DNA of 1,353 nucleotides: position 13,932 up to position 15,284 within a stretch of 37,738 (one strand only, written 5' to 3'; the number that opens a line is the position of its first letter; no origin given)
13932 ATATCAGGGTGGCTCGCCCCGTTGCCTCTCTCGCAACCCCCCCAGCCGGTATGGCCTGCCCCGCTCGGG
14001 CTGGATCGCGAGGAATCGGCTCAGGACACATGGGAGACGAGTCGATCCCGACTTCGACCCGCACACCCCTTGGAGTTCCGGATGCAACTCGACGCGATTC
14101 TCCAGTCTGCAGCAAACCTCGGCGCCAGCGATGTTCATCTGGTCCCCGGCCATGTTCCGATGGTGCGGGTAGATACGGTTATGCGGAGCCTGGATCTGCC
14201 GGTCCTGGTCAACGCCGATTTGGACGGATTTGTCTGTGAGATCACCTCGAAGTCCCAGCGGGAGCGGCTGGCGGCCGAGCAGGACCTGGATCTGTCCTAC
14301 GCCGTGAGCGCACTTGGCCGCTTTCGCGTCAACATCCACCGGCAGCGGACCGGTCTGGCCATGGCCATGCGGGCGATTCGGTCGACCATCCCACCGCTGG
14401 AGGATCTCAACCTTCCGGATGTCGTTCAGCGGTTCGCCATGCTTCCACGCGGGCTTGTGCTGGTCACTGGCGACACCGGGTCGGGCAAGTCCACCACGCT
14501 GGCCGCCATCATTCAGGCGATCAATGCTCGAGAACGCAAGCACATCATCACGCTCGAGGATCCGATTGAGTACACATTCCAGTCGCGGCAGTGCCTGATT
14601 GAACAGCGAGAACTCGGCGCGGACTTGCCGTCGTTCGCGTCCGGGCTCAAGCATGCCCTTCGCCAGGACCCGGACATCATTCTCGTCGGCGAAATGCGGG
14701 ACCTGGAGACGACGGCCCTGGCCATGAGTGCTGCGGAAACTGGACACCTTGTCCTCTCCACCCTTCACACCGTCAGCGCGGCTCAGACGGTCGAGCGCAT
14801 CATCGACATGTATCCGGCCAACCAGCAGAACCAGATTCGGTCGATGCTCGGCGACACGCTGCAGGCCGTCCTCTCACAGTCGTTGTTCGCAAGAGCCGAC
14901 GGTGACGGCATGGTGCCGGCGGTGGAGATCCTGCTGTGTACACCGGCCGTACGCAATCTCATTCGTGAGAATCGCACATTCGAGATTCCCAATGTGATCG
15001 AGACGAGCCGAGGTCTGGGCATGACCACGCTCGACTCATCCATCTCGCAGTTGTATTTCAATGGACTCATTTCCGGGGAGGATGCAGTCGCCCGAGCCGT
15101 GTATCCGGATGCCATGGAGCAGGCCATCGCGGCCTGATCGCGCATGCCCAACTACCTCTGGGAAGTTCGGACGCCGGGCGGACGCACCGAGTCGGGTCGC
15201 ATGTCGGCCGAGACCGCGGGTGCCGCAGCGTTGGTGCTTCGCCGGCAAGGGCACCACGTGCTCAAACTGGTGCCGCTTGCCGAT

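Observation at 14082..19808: Minimal, tightly coupled T4P/T2SS-like operon driven by a PilT-type ATPase, with only tip-type pseudopilins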

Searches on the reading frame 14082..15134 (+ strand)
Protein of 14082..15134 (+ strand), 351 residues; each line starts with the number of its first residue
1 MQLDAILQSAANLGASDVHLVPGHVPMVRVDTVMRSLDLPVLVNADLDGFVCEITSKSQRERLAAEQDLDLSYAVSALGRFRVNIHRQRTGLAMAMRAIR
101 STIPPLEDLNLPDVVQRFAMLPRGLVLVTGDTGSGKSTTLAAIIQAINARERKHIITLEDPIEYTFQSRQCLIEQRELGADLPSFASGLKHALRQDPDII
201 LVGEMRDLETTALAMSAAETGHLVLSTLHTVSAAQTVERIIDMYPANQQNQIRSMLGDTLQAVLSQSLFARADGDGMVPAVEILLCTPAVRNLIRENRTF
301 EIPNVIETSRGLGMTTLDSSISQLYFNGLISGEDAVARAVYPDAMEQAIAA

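Call 17: search_solved_structures(query=window:14082-15134:+, max_evalue=1e-10, show_alignments=2)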
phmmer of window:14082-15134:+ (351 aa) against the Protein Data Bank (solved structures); distinct sequences matched with E-value up to 1e-10: 26.
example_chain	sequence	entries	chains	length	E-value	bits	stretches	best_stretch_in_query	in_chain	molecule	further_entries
3jvu_A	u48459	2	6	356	3.1e-95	322.4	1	3-344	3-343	Twitching mobility protein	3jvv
5zfq_A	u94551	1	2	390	3.6e-90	305.8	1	5-350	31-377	Twitching motility pilus retraction protein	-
2gsz_A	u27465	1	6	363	6.3e-90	305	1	5-349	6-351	twitching motility protein PilT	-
2ewv_A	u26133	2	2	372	6.9e-90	304.9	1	5-349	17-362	twitching motility protein PilT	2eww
6ojx_A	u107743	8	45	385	8.3e-90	304.6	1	5-349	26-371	Twitching motility pilus retraction ATPase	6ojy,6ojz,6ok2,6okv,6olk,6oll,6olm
5fl3_A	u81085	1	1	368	2.3e-88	299.8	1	6-343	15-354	PILI RETRACTION PROTEIN PILT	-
9n32_A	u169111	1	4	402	3.6e-71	243.4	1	1-340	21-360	PilU protein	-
2eyu_A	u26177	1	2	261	4.8e-68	233.1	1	102-349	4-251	twitching motility protein PilT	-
10my_A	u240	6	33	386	1.5e-62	215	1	10-339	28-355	PilT/PilU family type 4a pilus ATPase | Twitching motility protein PilT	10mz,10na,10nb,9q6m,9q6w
6geb_A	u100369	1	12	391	3e-37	132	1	3-305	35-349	DotB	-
4kss_A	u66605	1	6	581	1e-32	117.1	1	3-244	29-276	Type II secretion system protein E, hemolysin-coregulated protein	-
1p9r_A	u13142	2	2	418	5.7e-32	114.6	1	3-244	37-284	General secretion pathway protein E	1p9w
4pht_A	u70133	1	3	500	1.2e-31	113.6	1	3-244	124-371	General secretory pathway protein E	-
4ksr_A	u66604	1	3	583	1.6e-31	113.1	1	3-244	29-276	Type II secretion system protein E, Hemolysin-coregulated protein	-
6ejf_A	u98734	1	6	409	5.2e-29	104.9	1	14-244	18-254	Type IV pilus assembly protein PilF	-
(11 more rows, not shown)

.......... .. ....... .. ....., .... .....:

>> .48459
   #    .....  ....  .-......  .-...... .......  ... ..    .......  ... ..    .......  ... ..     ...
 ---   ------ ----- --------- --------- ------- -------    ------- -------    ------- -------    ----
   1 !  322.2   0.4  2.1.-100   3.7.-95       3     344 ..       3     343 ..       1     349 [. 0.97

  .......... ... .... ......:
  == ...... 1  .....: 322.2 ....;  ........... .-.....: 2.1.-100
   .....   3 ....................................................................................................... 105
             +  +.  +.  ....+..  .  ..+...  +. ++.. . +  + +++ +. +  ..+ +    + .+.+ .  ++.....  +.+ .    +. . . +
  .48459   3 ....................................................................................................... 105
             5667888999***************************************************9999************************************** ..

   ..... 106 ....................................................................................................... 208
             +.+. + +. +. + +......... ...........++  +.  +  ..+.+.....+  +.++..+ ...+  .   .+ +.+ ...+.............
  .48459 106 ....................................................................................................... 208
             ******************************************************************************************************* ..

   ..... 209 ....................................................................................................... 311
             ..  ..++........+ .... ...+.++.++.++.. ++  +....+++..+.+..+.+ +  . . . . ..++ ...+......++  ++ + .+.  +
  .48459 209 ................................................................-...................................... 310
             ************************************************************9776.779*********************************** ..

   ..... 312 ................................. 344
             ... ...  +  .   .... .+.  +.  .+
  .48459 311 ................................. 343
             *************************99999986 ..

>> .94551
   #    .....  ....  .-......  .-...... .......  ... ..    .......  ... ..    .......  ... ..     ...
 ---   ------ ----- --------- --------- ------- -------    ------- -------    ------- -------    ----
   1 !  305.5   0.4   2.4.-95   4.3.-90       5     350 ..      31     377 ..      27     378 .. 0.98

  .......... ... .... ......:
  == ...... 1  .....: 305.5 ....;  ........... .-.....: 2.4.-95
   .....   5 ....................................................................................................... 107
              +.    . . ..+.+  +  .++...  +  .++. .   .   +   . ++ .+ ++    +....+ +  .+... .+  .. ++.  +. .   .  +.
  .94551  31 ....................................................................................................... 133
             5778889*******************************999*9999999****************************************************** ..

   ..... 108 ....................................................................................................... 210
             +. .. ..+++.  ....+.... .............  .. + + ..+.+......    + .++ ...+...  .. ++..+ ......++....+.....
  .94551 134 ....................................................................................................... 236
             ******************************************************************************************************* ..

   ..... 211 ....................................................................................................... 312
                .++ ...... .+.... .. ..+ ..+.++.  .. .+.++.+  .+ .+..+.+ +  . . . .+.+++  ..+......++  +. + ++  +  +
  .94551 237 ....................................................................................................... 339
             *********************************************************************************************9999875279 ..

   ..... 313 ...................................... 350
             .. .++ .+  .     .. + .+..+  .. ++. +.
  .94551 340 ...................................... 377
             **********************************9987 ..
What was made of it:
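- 14082..15137 (+): pilT: 351-aa PilT-family retraction ATPase, with a GGAG ribosome-binding site at 14072-14075. The full-length match to P. aeruginosa PilT 3jvu scores 322 bits, against PilU 243, GspE about 115 and PilB about 100 (call 17).
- On PilT (as opposed to PilU): Scores are 322 bits to PilT 3jvu and 243 to PilU 9n32 (call 17).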

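Call 21: find_related_loci(query=window:14082-15134:+, collection=genome_contigs, flank=10000)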
Query window:14082-15134:+ (351 aa) in genome_contigs; peptide patterns used: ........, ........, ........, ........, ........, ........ (x = any residue, [..] = any of these).
600 stretches matched a pattern (row limit reached: there are more); 600 encode a relative of the query (tblastn E <= 1e-3); the best 80 are kept; 80 distinct loci.
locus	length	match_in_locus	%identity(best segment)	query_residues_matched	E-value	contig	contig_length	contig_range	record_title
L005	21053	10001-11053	70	1-351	1e-166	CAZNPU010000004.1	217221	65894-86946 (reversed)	MAG TPA_asm: uncultured Isosphaeraceae bacterium isolate SRP268622_co1_7 genome assembly, contig: NODE_45_length_217221_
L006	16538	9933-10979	70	3-351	5e-166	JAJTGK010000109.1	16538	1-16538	MAG: Planctomycetaceae bacterium isolate 49613_E25 Sample_49613_scaffold_6052, whole genome shotgun sequence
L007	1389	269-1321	68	1-351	5e-179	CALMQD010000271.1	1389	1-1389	MAG TPA_asm: uncultured Phycisphaerales bacterium isolate SRR5676451_bin.35_CONCOCT_v1.1_MAG genome assembly, contig: ER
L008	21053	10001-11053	68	1-351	3e-161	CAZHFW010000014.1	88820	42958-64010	MAG TPA_asm: uncultured Phycisphaeraceae bacterium isolate binchicken_co284_12 genome assembly, contig: NODE_444_length_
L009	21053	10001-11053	68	1-351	5e-161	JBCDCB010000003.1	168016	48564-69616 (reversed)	MAG: Planctomycetota bacterium isolate P01_F01_bin.97 k141_1180746_length_168016_cov_13.4031, whole genome shotgun seque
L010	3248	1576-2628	67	1-351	1e-167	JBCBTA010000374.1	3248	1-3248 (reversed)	MAG: Planctomycetota bacterium isolate J06638_36 k141_346016_length_3248_cov_12.0000, whole genome shotgun sequence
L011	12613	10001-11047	67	3-351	1e-158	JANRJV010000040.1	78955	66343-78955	MAG: Planctomycetota bacterium isolate bins.524 k141_2042215, whole genome shotgun sequence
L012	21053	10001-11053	67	1-351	2e-158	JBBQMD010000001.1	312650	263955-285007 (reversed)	MAG: Phycisphaerales bacterium isolate Co_metawrap_442 Cmw_442_k141_15220974_length_312650_cov_36.5521, whole genome sho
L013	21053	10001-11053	66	1-351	3e-157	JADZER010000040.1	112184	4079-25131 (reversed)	MAG: Phycisphaerales bacterium isolate SJ83 c_000000907235, whole genome shotgun sequence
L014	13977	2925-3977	66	1-351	4e-154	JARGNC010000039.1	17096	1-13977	MAG: Phycisphaerales bacterium isolate bin_ak_oxhcr2.003 NODE_1945_length_17096_cov_5.431547, whole genome shotgun seque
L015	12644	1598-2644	65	3-351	8e-154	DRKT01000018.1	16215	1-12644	MAG TPA_asm: Phycisphaerales bacterium isolate HyVt-447 HyVt-447_k145_1091723, whole genome shotgun sequence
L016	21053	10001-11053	68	1-351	5e-153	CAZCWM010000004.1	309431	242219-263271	MAG TPA_asm: uncultured Phycisphaeraceae bacterium isolate binchicken_co315_50 genome assembly, contig: NODE_24_length_3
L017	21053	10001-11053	66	1-351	6e-150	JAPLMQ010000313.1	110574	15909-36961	MAG: Planctomycetota bacterium isolate LacPavin_0920_WC57_MAG_68_11 LacPavin_0920_WC57_scaffold_399543, whole genome sho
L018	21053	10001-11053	65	1-351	9e-150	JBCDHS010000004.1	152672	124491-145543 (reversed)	MAG: Planctomycetota bacterium isolate P01_H01_bin.161 k141_1065515_length_152672_cov_21.3377, whole genome shotgun sequ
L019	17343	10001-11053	64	1-351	9e-148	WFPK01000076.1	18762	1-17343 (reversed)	MAG: Phycisphaerales bacterium isolate S012_6 k151_33195, whole genome shotgun sequence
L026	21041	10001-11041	56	6-351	1e-124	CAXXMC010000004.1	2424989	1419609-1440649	MAG: Phycisphaerae bacterium isolate 5faf82f8-1606-4ed3-8979-838274c66e85 genome assembly, contig: contig_4, whole genom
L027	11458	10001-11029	56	1-343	1e-123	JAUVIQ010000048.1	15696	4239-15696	MAG: Planctomycetales bacterium isolate CSMAG_432 CSMAG_432_k127_3681024_length_15696_cov_15.3257, whole genome shotgun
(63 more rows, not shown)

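Call 26: search_protein_families(library=pfam, proteins=[L026:55-2343:+, L026:2399-3640:+, L026:4941-6017:+, L026:6030-6806:+, L026:6803-7411:+, L026:7408-8061:+, L026:8120-9928:+, L026:12549-13094:+, L026:13091-14464:+, L026:14485-15897:-], max_evalue=0.01)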
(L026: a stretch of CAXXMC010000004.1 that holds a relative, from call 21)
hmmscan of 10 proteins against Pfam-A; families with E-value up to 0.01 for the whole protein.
L026:55-2343:+ (762 aa): 2 families
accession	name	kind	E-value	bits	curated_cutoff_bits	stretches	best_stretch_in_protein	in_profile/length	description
PF00263.26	Secretin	-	4.9e-35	121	27.5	1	223-385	2-169/169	Bacterial type II and III secretion system protein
PF03958.22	Secretin_N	-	9.4e-06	26.2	28.2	1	47-130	2-69/69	Bacterial type II/III secretion system short domain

L026:2399-3640:+ (413 aa): 25 families
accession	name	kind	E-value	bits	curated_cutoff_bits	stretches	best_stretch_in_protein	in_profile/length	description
PF07719.23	TPR_2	-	1.4e-26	90.8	27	3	49-81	2-34/34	Tetratricopeptide repeat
PF13414.12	TPR_11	-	1.5e-26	92.2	26.8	2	261-296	1-36/42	TPR repeat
PF13428.12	TPR_14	-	2.8e-21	74.3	23.5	1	323-364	2-43/44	Tetratricopeptide repeat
PF14559.12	TPR_19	-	5.2e-21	75.2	25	2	335-393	4-62/68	Tetratricopeptide repeat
PF13432.12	TPR_16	-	5.2e-21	75.2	32.7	4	223-287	2-64/65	Tetratricopeptide repeat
PF13181.12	TPR_8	-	1.3e-17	62.8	25.7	1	257-286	4-33/34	Tetratricopeptide repeat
PF12895.13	ANAPC3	-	1.4e-16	61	27.2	3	198-278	3-80/82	Anaphase-promoting complex, cyclosome, subunit 3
PF23914.1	TPR_CcmH_CycH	-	7.9e-16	58.7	42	1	109-209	43-146/158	Cytochrome c-type biogenesis protein H TPR domain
PF00515.34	TPR_1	-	5.2e-15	55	27.8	1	117-149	2-34/34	Tetratricopeptide repeat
PF13431.12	TPR_17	-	3.8e-14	52.2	24.4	0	345-377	2-34/34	Tetratricopeptide repeat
PF13424.12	TPR_12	-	5.7e-12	46.1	30.1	1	225-284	10-75/77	Tetratricopeptide repeat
PF25063.1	ARM_TT21_C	-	3.6e-11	43.8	35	1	48-153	55-166/209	Tetratricopeptide repeat protein 21 C-terminal ARM domain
PF13174.12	TPR_6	-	9.9e-09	35.7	26.3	0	117-140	1-24/33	Tetratricopeptide repeat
PF25068.1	ARM_TT21_4th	-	8.6e-08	33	30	0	199-274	14-87/153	Tetratricopeptide repeat protein 21 forth ARM domain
PF24575.1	TPR_Slam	-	3.1e-07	31.2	35.2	1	153-241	15-104/104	Surface lipoprotein assembly modifier, N-terminal TPR repeats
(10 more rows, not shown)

L026:4941-6017:+ (358 aa): 7 families
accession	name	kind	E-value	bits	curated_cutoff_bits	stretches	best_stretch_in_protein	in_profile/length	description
PF11104.14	PilM_2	-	2.7e-30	105.9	27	1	14-355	1-337/340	Type IV pilus assembly protein PilM;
PF14450.12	FtsA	-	2.1e-07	31.8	31.8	1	194-324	2-113/127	Cell division protein FtsA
PF10627.14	CsgE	-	0.00066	20.4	25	1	200-259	46-105/105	Curli assembly protein CsgE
PF06723.19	MreB_Mbl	-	0.0012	18.2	27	0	118-231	74-186/327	MreB/Mbl protein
PF02541.22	Ppx-GppA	-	0.0019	18.2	27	1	178-278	101-198/285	Ppx/GppA phosphatase family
PF02782.22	FGGY_C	-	0.0038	17.5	27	1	267-320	127-179/198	FGGY family of carbohydrate kinases, C-terminal domain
PF25216.1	Volactin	-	0.0099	15.8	35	0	133-245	106-221/321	Volactin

L026:6030-6806:+ (258 aa): 1 family
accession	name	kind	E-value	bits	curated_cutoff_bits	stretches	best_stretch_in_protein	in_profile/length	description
PF05137.18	PilN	-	0.0014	19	22.8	1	157-196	25-64/78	Fimbrial assembly protein (PilN)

L026:6803-7411:+ (202 aa): 2 families
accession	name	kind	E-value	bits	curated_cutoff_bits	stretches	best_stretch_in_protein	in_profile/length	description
PF04350.18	PilO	-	6.6e-09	36.5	22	1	59-191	22-136/145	Pilus assembly protein, PilO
PF10741.14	T2SSM_b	-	0.0017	18.6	21.7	1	130-190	41-102/111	Type II secretion system (T2SS), protein M subtype b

L026:7408-8061:+ (217 aa): 1 family
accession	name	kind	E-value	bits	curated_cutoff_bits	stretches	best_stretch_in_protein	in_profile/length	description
PF16537.11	T2SSB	-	0.0014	18.6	28.4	1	176-210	20-55/60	Type II secretion system protein B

L026:8120-9928:+ (602 aa): 7 families
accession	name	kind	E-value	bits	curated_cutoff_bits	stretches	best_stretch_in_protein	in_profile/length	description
PF00437.27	T2SSE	-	2.3e-142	474.5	24.9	1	216-598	3-370/370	Type II/IV secretion system protein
PF05157.20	MshEN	-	2.4e-14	53.5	23.1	1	98-182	1-86/90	MshEN domain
PF13555.12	AAA_29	-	0.00031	20.9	27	1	352-372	19-39/61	P-loop containing region of AAA domain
PF25199.1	nSTAND_NTPase5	-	0.00085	19.6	34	1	343-375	28-61/145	Novel STAND NTPase 5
PF20720.3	nSTAND3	-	0.001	19.2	27.2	1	350-381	12-44/155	Novel STAND NTPase 3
PF13191.12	AAA_16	-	0.0016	19.4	32.6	1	353-383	23-52/167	AAA ATPase domain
PF12775.13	AAA_7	-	0.0096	15.9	25.8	0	350-389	28-67/181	P-loop containing dynein motor region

L026:12549-13094:+ (181 aa): 1 family
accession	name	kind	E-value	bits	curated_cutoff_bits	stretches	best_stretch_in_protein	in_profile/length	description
PF07963.17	N_methyl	-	2.9e-05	23.9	21.2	1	16-40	3-27/27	Prokaryotic N-terminal methylation motif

L026:13091-14464:+ (457 aa): 1 family
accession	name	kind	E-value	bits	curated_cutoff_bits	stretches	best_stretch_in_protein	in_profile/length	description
PF14341.11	PilX_N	-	0.00064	20.1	25.5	1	14-63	1-50/51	PilX N-terminal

L026:14485-15897:- (470 aa): 0 families

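Call 30: search_protein_families(library=pfam, proteins=[L009:593-2458:-, L009:2751-3230:-, L009:3227-4126:-, L009:4267-8871:-, L009:3-596:-, L027:1479-3731:+, L027:4949-6145:+, L027:6157-6873:+, L027:6873-7439:+, L027:8163-9977:+], max_evalue=0.01)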
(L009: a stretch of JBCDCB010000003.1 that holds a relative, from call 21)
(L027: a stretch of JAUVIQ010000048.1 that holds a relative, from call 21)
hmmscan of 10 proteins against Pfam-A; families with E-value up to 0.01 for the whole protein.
L009:593-2458:- (621 aa): 12 families
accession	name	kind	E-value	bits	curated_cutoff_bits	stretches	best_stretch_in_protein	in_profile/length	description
PF00437.27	T2SSE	-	8.7e-117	390.3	24.9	1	242-605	2-370/370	Type II/IV secretion system protein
PF13401.12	AAA_22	-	7.2e-07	30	27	1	382-425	4-47/130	AAA domain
PF20720.3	nSTAND3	-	0.00013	22.2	27.2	1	381-422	15-56/155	Novel STAND NTPase 3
PF25199.1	nSTAND_NTPase5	-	0.00023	21.5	34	1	380-421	38-80/145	Novel STAND NTPase 5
PF13476.12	AAA_23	-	0.00028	22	27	1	367-403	10-39/201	AAA domain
PF13086.12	AAA_11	-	0.00059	20.1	27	1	368-409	3-43/257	AAA domain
PF13555.12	AAA_29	-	0.00086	19.5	27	1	382-409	21-48/61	P-loop containing region of AAA domain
PF13191.12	AAA_16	-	0.00098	20.1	32.6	1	374-431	15-64/167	AAA ATPase domain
PF13604.12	AAA_30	-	0.0012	19.1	27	1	368-414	3-49/191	AAA domain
PF13245.12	AAA_19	-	0.0052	17.4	25.1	0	383-414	11-44/134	AAA domain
PF04851.21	ResIII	-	0.0073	16.7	22.5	0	370-417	7-59/164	Type III restriction enzyme, res subunit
PF03215.21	Rad17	-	0.0079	16.6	23.8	0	381-409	43-71/186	Rad17 P-loop domain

L009:2751-3230:- (159 aa): 2 families
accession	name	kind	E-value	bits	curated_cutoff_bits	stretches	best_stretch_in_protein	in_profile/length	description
PF07963.17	N_methyl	-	0.00013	21.8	21.2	1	1-26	1-26/27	Prokaryotic N-terminal methylation motif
PF12019.13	GspH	-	0.0077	17.1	21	0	42-132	1-92/108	Type II transport protein GspH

L009:3227-4126:- (299 aa): 3 families
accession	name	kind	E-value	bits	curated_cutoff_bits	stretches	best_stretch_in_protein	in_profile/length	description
PF00404.24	Dockerin_1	-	4.6e-07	30.4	22.9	1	244-292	2-49/57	Dockerin type I domain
PF00036.39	EF-hand_1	-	0.0014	18.5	25.4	0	279-293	9-23/29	EF hand domain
PF13405.12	EF-hand_6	-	0.0076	16.3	25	0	244-262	9-27/30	EF-hand domain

L009:4267-8871:- (1534 aa): 0 families

L009:3-596:- (198 aa): 1 family
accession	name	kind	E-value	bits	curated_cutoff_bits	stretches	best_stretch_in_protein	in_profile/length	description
PF00482.28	T2SSF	-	2.8e-19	69.7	25.2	1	71-194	1-125/125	Type II secretion system (T2SS), protein F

L027:1479-3731:+ (750 aa): 3 families
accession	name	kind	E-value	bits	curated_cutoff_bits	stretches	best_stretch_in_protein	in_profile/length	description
PF02278.25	Lyase_8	-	5.9e-82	275.4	27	1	362-612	1-253/254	Polysaccharide lyase family 8, super-sandwich domain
PF08124.17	Lyase_8_N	-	3.2e-36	125.5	24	1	76-338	43-313/323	Polysaccharide lyase family 8, N terminal alpha-helical domain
PF02884.22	Lyase_8_C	-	1.2e-16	61.3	22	1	627-691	1-64/69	Polysaccharide lyase family 8, C-terminal beta-sandwich domain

L027:4949-6145:+ (398 aa): 3 families
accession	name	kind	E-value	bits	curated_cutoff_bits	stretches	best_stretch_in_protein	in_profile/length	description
PF11104.14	PilM_2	-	2.4e-24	86.3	27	1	46-389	1-337/340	Type IV pilus assembly protein PilM;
PF14450.12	FtsA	-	2.9e-08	34.6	31.8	1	223-386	3-127/127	Cell division protein FtsA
PF25216.1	Volactin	-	0.00055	20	35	1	213-328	161-275/321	Volactin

L027:6157-6873:+ (238 aa): 1 family
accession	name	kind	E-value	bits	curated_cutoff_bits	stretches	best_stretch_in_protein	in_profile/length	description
PF05137.18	PilN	-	4.1e-06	27.2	22.8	1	99-206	2-73/78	Fimbrial assembly protein (PilN)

L027:6873-7439:+ (188 aa): 4 families
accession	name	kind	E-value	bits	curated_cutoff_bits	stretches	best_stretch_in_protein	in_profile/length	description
PF04350.18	PilO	-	9.1e-18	65.2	22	1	37-181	5-141/145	Pilus assembly protein, PilO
PF04612.17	T2SSM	-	2e-05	25.3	27.8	1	6-62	16-72/160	Type II secretion system (T2SS), protein M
PF10741.14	T2SSM_b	-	0.0018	18.6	21.7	1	87-181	19-110/111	Type II secretion system (T2SS), protein M subtype b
PF21774.3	NagJ_C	-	0.0055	17.8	28.3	1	35-103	1-71/114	Hyaluronidase post-catalytic domain-like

L027:8163-9977:+ (604 aa): 7 families
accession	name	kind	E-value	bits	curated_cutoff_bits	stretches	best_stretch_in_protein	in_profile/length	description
PF00437.27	T2SSE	-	1.8e-139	465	24.9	1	218-600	3-370/370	Type II/IV secretion system protein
PF05157.20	MshEN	-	3.1e-18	66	23.1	1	100-184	1-86/90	MshEN domain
PF13555.12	AAA_29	-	0.0013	18.8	27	1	351-378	14-43/61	P-loop containing region of AAA domain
PF25199.1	nSTAND_NTPase5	-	0.0018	18.5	34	1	348-376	31-60/145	Novel STAND NTPase 5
PF13191.12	AAA_16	-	0.0025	18.8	32.6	1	350-378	16-45/167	AAA ATPase domain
PF13476.12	AAA_23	-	0.0035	18.5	27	1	348-374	16-36/201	AAA domain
PF13401.12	AAA_22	-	0.0073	17.1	27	0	356-375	4-23/130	AAA domain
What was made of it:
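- They follow secretin-TPR-pilMNOP-pilB in L026, and L027 has pilMNOP-pilB-pilT (calls 26, 30).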
